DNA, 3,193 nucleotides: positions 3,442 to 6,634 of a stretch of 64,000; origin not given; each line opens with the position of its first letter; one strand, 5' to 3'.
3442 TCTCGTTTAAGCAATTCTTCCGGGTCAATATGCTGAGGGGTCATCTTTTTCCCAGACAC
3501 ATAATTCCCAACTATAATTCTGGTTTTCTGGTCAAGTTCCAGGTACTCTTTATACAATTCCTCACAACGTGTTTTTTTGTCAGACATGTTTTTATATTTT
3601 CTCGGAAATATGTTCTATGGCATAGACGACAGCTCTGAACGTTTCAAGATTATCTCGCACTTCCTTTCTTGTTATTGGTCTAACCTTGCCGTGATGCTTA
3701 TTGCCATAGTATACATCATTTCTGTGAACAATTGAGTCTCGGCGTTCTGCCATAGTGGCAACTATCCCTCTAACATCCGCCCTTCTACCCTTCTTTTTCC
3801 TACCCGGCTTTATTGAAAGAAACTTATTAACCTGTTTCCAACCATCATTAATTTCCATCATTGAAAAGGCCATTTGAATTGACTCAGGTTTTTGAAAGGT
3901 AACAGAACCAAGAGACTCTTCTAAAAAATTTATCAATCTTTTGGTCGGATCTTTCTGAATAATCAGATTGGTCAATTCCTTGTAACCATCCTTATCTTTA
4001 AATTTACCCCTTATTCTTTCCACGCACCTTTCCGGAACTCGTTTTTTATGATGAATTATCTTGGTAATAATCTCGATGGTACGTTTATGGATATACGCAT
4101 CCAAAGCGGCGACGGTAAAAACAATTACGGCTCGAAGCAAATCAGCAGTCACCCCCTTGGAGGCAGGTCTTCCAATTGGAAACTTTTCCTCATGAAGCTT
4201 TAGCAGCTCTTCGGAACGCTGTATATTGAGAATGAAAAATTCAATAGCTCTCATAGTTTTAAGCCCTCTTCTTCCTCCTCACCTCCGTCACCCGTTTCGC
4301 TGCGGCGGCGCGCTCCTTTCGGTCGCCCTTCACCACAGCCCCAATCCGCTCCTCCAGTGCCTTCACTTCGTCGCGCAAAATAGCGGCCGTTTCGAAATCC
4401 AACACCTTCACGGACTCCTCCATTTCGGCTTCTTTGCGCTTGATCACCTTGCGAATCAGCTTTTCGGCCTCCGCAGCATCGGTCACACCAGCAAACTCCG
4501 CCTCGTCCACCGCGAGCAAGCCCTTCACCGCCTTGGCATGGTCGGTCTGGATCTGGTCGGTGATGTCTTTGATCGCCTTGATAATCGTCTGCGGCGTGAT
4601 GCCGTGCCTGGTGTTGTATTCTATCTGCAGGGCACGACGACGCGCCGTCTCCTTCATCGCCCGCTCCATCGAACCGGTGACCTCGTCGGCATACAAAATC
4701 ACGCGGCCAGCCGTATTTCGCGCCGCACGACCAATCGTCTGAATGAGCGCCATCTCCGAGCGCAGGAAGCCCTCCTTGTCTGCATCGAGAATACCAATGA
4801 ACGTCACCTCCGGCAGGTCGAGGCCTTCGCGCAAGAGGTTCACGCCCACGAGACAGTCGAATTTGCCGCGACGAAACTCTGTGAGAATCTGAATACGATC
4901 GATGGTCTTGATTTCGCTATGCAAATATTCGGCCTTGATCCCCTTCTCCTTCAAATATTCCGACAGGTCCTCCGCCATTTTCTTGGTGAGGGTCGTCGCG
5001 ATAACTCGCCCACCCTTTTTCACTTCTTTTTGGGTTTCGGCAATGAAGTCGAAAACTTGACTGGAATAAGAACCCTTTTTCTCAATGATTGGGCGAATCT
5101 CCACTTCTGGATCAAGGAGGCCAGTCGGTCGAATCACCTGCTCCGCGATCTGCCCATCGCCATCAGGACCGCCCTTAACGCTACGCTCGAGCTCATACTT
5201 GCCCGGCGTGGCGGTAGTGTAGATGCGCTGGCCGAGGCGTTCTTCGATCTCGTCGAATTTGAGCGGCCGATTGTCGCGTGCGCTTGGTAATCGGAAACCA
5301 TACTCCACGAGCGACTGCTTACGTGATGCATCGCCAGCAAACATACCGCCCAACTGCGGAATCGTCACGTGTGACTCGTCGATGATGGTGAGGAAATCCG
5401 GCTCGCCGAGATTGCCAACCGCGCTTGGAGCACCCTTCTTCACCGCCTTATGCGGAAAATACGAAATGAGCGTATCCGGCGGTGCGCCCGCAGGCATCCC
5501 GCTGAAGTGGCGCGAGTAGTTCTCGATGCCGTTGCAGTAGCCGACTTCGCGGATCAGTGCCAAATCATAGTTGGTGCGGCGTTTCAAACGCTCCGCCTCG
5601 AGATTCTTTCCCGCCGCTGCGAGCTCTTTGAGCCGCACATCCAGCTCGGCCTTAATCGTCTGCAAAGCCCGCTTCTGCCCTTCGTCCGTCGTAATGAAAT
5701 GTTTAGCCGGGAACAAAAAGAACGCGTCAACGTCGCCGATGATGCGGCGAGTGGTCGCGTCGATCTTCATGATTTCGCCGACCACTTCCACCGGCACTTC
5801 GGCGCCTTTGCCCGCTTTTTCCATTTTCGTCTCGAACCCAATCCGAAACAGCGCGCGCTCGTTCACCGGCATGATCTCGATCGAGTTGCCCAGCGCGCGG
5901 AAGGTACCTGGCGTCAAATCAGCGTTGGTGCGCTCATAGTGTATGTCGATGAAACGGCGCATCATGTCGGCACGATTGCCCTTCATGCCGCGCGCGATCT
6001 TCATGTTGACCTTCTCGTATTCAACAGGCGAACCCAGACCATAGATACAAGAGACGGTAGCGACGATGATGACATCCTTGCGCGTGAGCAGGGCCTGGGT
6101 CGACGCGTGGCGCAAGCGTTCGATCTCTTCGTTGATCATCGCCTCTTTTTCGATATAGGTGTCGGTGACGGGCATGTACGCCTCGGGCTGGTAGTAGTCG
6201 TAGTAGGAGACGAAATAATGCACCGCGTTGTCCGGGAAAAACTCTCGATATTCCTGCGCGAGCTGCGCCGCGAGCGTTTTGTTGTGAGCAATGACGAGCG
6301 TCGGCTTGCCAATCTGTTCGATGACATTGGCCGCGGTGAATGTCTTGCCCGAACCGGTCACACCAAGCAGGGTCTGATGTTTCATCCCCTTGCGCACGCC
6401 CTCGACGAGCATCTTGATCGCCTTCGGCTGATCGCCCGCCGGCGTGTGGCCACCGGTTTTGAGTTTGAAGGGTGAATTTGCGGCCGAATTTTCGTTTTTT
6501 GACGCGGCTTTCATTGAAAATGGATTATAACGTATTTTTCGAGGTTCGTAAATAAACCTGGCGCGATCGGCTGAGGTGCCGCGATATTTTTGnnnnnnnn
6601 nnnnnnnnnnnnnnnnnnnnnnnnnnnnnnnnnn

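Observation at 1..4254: Sau3AI-like R-M system plus RadC and a HEPN-like gene pair forming an AT-rich island immediately downstream of uvrB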

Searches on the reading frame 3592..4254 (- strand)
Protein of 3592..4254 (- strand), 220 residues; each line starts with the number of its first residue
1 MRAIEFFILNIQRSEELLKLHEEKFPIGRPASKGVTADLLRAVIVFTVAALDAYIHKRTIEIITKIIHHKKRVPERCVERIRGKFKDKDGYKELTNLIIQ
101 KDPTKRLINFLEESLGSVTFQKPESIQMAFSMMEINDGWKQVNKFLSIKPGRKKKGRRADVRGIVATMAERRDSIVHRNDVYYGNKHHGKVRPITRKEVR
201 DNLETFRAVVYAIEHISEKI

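Call 4: search_protein_families(library=pfam, proteins=[window:3592-4254:-], max_evalue=0.1)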
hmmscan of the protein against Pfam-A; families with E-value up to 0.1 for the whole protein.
window:3592-4254:- (220 aa): 1 family
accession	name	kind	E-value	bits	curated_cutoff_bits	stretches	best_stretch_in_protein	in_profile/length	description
PF18735.6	HEPN_RiboL-PSP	-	2.6e-10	41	28.4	1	12-216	5-188/191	RiboL-PSP-HEPN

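Call 5: search_protein_families(library=padloc, proteins=[window:3592-4254:-], max_evalue=0.1)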
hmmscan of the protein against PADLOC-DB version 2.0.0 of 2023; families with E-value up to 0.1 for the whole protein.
window:3592-4254:- (220 aa): 0 families

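Call 6: search_protein_families(library=ncbifam, proteins=[window:3592-4254:-], max_evalue=0.1)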
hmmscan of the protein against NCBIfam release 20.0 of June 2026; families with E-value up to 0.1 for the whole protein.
window:3592-4254:- (220 aa): 0 families

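Call 15: find_homologous_proteins(query=window:3592-4254:-)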
Query window:3592-4254:- (220 aa): 10 proteins with E <= 0.001 among 163 candidates.
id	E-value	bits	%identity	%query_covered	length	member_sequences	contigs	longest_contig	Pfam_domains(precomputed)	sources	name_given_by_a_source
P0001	4.5e-139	479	100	100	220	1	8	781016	PF18735.7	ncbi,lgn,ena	ncbi:MAG: HEPN domain-containing protein [Patescibacteria group bacterium]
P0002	8.3e-110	384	78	100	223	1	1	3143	PF18735.7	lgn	-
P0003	1.3e-83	298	61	100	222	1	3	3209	PF18735.7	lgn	-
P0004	3.5e-74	267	57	99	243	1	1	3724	PF18735.7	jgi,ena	-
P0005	1.1e-73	266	55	99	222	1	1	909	PF18735.7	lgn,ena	-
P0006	1.1e-72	262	54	99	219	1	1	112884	PF18735.7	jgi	jgi:hypothetical protein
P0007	2.8e-72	261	54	100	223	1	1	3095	PF18735.7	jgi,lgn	jgi:hypothetical protein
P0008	1.2e-68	249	52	99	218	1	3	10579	PF18735.7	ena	-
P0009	3.0e-54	202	45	99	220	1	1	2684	PF18735.7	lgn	-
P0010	2.4e-52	196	46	99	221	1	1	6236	PF18735.7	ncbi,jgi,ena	jgi:hypothetical protein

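Call 22: find_encoding_contigs(protein=P0006, flank=6000, max_places=2)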
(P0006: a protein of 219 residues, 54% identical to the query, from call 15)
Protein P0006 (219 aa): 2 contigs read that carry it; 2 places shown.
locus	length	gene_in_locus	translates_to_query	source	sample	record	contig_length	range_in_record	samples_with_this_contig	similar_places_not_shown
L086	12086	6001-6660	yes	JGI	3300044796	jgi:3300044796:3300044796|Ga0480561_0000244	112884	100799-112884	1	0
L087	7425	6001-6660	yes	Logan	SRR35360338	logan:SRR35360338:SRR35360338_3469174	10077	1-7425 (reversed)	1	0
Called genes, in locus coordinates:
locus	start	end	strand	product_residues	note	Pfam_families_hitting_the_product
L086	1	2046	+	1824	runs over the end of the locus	PF16403:Bact_surface_Ig-like, PF19077:Big_13 (faint), PF02494:HYR, PF18657:YDG, PF18676:MBG_2 (weak), PF18657:YDG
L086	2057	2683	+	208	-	PF13290:CHB_HEX_C_1, PF13287:Fn3_assoc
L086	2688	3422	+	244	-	-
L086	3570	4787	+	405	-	PF13651:EcoRI_methylase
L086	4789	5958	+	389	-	PF03235:GmrSD_N, PF01844:HNH (weak)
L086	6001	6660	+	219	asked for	PF18735:HEPN_RiboL-PSP (weak)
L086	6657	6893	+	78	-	-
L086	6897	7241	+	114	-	-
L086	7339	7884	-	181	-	-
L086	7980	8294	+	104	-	-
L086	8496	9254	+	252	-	PF20619:DUF6804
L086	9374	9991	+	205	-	-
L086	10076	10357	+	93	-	-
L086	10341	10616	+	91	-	PF18903:DUF5659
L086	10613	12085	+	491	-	?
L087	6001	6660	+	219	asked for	PF18735:HEPN_RiboL-PSP (weak)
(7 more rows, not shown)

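Call 23: find_encoding_contigs(protein=P0008, flank=6000, max_places=2)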
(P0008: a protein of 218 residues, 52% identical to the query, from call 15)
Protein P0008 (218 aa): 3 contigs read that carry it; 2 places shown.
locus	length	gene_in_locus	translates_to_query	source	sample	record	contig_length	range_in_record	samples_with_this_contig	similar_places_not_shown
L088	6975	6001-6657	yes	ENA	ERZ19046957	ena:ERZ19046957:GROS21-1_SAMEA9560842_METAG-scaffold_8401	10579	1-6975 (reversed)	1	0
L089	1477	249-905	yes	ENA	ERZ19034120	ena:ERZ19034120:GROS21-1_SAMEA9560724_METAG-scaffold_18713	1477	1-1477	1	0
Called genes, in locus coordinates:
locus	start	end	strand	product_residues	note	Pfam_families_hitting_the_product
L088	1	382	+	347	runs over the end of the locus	PF00438:S-AdoMet_synt_N, PF02772:S-AdoMet_synt_M, PF02773:S-AdoMet_synt_C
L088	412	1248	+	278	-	PF22357:AF1548-like_C (weak)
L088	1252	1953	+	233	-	PF00590:TP_methylase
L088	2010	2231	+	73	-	-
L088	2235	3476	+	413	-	PF22694:CtpB_N-like, PF00595:PDZ, PF13180:PDZ_2, PF17820:PDZ_6, PF03572:Peptidase_S41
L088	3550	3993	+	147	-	PF01281:Ribosomal_L9_N, PF03948:Ribosomal_L9_C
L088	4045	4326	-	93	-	PF01016:Ribosomal_L27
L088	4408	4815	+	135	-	-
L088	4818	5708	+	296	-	PF00188:CAP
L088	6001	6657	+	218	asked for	PF18735:HEPN_RiboL-PSP (weak)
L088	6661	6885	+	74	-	-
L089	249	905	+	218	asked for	PF18735:HEPN_RiboL-PSP (weak)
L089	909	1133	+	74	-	-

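Call 24: find_encoding_contigs(protein=P0010, flank=6000, max_places=2)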
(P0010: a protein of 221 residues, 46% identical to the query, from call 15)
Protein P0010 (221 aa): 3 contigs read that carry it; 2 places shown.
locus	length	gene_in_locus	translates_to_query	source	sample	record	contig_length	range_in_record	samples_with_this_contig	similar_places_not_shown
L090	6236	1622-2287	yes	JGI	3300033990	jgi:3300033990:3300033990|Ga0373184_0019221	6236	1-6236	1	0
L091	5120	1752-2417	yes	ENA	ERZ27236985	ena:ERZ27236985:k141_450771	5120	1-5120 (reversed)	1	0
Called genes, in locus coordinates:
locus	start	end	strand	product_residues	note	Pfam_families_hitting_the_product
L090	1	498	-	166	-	?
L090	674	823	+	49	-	-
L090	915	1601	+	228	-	PF01726:LexA_DNA_bind, PF00717:Peptidase_S24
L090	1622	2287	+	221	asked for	PF18735:HEPN_RiboL-PSP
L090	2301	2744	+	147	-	-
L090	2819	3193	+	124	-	-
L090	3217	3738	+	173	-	-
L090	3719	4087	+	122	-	-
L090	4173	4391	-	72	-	-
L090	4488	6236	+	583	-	?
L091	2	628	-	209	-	?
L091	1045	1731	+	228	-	PF01726:LexA_DNA_bind, PF00717:Peptidase_S24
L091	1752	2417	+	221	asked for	PF18735:HEPN_RiboL-PSP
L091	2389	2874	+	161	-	-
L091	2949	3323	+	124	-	-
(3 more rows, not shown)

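Call 25: find_encoding_contigs(protein=P0002, flank=6000, max_places=2)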
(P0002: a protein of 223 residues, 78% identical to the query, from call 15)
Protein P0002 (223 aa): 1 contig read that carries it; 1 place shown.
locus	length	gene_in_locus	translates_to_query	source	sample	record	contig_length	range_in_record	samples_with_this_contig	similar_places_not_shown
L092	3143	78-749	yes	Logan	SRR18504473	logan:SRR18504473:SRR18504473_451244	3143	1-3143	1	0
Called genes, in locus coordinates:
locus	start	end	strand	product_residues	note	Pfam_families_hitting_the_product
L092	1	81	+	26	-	?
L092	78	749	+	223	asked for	PF18735:HEPN_RiboL-PSP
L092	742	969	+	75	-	-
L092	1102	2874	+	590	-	PF03235:GmrSD_N, PF07510:GmrSD_C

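Call 69: find_related_loci(query=A2, collection=viral_contigs, flank=6000)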
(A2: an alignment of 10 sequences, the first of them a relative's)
Query A2 (220 aa) in viral_contigs; peptide patterns used: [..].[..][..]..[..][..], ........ (x = any residue, [..] = any of these).
91 stretches matched a pattern, but none encodes a relative of the query by tblastn (E <= 1e-3).

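Call 81: predict_structure(alignment_id=A2)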
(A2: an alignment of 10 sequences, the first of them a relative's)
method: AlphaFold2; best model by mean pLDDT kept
length: 220 residues; sequences in the alignment: 10
mean_pLDDT: 80.6   pTM: 0.74
mean pLDDT of the five models: 80.6, 78.3, 78.1, 75.0, 73.8
residues with pLDDT >= 90: 10; 70-90: 173; 50-70: 32; < 50: 5
segments of 3 or more residues with pLDDT < 50: 152-155
pLDDT, mean of each block of 10 residues (from residue 1): 64 84 79 82 88 88 88 85 70 69 80 83 90 89 77 55 87 87 79 87 85 79
secondary structure, 60 per line:
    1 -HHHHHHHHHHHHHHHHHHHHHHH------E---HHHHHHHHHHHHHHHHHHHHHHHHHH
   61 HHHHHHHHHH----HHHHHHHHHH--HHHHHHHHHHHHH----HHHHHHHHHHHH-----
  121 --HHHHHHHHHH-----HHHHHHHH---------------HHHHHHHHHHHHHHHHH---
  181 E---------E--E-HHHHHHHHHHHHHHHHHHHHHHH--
elements in order: H2-24 H35-70 H75-84 H87-99 H104-115 H123-132 H138-145 H161-177 H196-218

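Call 84: fold_search(model_id=the predicted structure, library=pdb)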
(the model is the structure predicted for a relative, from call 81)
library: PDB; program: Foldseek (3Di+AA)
matches with E <= 10: 156; with E <= 0.001: 0
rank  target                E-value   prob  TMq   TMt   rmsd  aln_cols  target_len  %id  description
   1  6ivp_B                5.8e-01  0.08  0.16  0.14  19.7       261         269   12  Crystal structure of a membrane protein P262A (released 2019-11-06)
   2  6iv3_B                6.1e-01  0.07  0.14  0.12  18.8       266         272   11  Crystal structure of a bacterial Bestrophin homolog from Klebsiella pneumoniae with a mutation W252A (released 2019-11-13)
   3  4wd7_B                8.2e-01  0.06  0.14  0.12  18.8       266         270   12  Crystal structure of a bacterial Bestrophin homolog from Klebsiella pneumoniae by Zn-SAD phasing (released 2014-10-01)
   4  5x87_C                9.1e-01  0.06  0.15  0.13  19.2       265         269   10  Crystal structure of a bacterial Bestrophin homolog from Klebsiella pneumoniae with a mutation L177T (released 2017-11-01)
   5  8dpv                  9.6e-01  0.14  0.23  0.29  18.9       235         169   11  The crystal structure of Interleukin-11, W147A mutant (released 2023-11-29)
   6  4phq_B                1.0e+00  0.07  0.18  0.16  17.6       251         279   12  ClyA CC6/264 ox (6-303) (released 2014-09-24)
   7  6jlf_C                1.2e+00  0.04  0.14  0.12  19.8       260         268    9  Crystal structure of a bacterial Bestrophin homolog from Klebsiella pneumoniae D179A mutation - HR (released 2019-11-13)
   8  4qik_A                1.4e+00  0.06  0.17  0.13  16.9       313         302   12  Crystal structure of the ROQ domain of human Roquin in complex with the TNF23 RNA duplex (released 2014-07-16)
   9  1s35                  1.4e+00  0.03  0.13  0.13  24.6       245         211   10  Crystal Structure of Repeats 8 and 9 of Human Erythroid Spectrin (released 2004-04-20)
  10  6iv2_E                1.6e+00  0.04  0.15  0.13  19.6       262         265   10  Crystal structure of a bacterial Bestrophin homolog from Klebsiella pneumoniae with a mutation Y211A (released 2019-11-13)
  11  9i20_A                1.6e+00  0.04  0.16  0.13  18.5       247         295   10  Cryo-EM structure of human SLC35B1 with ADP (released 2025-05-21)
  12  6ek4_B                1.7e+00  0.03  0.12  0.09  33.8       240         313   13  PaxB from Photorhabdus luminescens (released 2018-05-16)
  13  4pho_C                1.7e+00  0.06  0.20  0.16  18.2       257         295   11  ClyA CC6/264 ox (2-303) (released 2014-09-24)
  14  4bxh_A                1.7e+00  0.06  0.15  0.05  17.8       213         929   14  Resolving the activation site of positive regulators in plant phosphoenolpyruvate carboxylase (released 2013-10-02)
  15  8dpw                  1.8e+00  0.10  0.23  0.29  18.2       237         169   12  The structure of Interleukin-11 Mutein (released 2023-11-29)
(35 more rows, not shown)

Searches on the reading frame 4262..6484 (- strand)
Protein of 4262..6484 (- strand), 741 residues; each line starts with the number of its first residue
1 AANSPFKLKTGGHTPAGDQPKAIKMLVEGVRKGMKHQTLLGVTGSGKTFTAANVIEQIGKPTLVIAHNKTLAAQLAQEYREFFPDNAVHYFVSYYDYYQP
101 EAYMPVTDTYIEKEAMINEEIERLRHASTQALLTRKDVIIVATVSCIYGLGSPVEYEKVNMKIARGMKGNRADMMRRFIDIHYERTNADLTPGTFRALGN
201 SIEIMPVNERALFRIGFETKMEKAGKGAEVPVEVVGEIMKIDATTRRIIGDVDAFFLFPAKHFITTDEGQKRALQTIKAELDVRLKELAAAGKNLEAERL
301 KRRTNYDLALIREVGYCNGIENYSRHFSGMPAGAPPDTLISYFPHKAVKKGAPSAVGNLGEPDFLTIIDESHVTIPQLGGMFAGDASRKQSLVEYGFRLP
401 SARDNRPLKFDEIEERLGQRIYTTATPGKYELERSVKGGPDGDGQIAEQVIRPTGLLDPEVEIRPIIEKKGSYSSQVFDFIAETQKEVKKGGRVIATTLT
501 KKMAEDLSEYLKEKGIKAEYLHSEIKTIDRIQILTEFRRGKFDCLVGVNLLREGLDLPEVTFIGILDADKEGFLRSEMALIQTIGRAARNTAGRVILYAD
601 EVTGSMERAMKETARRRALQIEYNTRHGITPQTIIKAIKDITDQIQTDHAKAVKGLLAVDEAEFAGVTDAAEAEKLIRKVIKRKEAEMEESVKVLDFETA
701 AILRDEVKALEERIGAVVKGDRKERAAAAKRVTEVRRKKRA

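Call 16: find_related_loci(query=window:4262-6484:-, collection=genome_contigs, flank=10000)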
Query window:4262-6484:- (741 aa) in genome_contigs; peptide patterns used: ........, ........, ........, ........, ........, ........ (x = any residue, [..] = any of these).
600 stretches matched a pattern (row limit reached: there are more); 598 encode a relative of the query (tblastn E <= 1e-3); the best 80 are kept; 80 distinct loci.
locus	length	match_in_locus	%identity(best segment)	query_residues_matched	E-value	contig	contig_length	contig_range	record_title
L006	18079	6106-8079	69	15-714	0e+0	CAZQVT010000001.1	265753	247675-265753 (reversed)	MAG TPA_asm: uncultured Candidatus Saccharibacteria bacterium isolate SRP285395_co1_397 genome assembly, contig: NODE_22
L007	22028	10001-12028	68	15-730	0e+0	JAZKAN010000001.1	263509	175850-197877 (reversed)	MAG: Patescibacteria group bacterium isolate ADI_H3L2_1_122_18_3-bin027_1 ADIH3L21_B027_1_000000000001, whole genome sho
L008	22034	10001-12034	69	14-715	0e+0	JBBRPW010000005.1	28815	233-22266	MAG: Candidatus Paceibacteria bacterium isolate metawrap_la1_104 W_la1_104_k141_2013261L_28815_cov_10.0000, whole genome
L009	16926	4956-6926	67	14-712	0e+0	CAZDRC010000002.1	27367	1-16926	MAG TPA_asm: uncultured Candidatus Saccharibacteria bacterium isolate SRP062349_co2_85 genome assembly, contig: NODE_970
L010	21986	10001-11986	67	15-711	0e+0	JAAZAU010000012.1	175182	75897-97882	MAG: Parcubacteria group bacterium isolate AS06rmzACSIP_46 606696_AS06, whole genome shotgun sequence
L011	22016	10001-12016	67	1-715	0e+0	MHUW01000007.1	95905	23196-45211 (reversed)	MAG: Candidatus Yonathbacteria bacterium RIFCSPLOWO2_01_FULL_47_33b rifcsplowo2_01_scaffold_2054, whole genome shotgun s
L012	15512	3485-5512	67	15-712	0e+0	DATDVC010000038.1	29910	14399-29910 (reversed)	MAG TPA_asm: Candidatus Paceibacterota bacterium isolate SMAG_U8074 k141_430725, whole genome shotgun sequence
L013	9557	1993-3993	66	3-712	0e+0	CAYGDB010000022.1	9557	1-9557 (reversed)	MAG TPA_asm: uncultured Candidatus Saccharibacteria bacterium isolate ERP113451_co1_290 genome assembly, contig: NODE_89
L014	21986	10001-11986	66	6-710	0e+0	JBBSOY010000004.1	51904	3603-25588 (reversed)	MAG: Candidatus Paceibacteria bacterium isolate LS6_sbin.42 LS6_sbin.42_K_1724650_L_51904_cov_9.0000, whole genome shotg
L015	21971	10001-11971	67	15-711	0e+0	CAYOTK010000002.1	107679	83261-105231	MAG TPA_asm: uncultured Candidatus Saccharibacteria bacterium isolate SRP278252_co2_142 genome assembly, contig: NODE_24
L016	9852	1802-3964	65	6-712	0e+0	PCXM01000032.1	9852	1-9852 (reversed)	MAG: Candidatus Zambryskibacteria bacterium CG10_big_fil_rev_8_21_14_0_10_34_34 CG10_8_21_14_0.10_scaffold_19112_c, whol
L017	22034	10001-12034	65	14-733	0e+0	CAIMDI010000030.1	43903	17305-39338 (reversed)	Candidatus Taylorbacteria bacterium isolate KTt_bin-0984 genome assembly, contig: bin-0984:30/36, whole genome shotgun s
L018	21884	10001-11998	65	3-711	0e+0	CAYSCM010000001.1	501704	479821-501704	MAG TPA_asm: uncultured Candidatus Saccharibacteria bacterium isolate SRP273308_co1_74 genome assembly, contig: NODE_10_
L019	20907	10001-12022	65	6-722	0e+0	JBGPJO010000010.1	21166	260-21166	MAG: Candidatus Paceibacteria bacterium isolate OBJ_0618_7090110_307 k141_9865680_length_21166_cov_20.1070, whole genome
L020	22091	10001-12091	65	4-707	0e+0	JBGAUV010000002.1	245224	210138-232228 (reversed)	MAG: Candidatus Paceibacteria bacterium isolate MAG_MBR_H10.111 MBRH10-111_opera_contig_200, whole genome shotgun sequen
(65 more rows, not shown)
